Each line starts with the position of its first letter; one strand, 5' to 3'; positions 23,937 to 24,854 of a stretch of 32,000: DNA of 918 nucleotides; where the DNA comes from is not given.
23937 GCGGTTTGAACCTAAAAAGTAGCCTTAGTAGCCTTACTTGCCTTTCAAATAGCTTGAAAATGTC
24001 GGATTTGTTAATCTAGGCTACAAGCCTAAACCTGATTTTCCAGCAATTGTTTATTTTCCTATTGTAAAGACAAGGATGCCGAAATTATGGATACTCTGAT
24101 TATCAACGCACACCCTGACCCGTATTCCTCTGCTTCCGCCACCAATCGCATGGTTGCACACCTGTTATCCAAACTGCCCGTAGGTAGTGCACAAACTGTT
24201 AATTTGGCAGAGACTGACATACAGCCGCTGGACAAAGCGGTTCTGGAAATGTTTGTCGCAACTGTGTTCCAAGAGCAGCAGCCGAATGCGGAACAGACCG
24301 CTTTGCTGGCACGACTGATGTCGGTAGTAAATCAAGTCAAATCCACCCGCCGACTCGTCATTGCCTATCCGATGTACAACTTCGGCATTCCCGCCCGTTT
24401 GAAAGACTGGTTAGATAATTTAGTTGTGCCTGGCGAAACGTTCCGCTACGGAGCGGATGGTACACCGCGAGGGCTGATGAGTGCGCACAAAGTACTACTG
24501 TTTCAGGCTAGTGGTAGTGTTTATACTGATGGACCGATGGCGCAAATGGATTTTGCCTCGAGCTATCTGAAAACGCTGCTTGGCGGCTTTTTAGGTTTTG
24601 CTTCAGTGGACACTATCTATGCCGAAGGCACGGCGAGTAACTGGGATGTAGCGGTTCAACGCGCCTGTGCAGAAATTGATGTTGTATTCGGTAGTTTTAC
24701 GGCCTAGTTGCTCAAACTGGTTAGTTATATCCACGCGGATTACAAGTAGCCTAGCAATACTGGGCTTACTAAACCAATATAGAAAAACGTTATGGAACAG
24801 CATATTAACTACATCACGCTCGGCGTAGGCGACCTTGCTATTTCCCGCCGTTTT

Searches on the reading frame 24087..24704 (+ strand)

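Call 57: search_protein_families(library=pfam, proteins=[window:24087-24704:+], max_evalue=0.001)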
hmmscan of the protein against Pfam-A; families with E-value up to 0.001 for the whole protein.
window:24087-24704:+ (206 aa): 2 families
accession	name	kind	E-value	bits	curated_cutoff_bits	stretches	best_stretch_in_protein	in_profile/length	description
PF02525.22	Flavodoxin_2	-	6.4e-36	124.3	27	1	1-195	1-192/198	Flavodoxin-like fold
PF03358.20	FMN_red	-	1.1e-06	28.8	24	1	1-129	1-102/152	NADPH-dependent FMN reductase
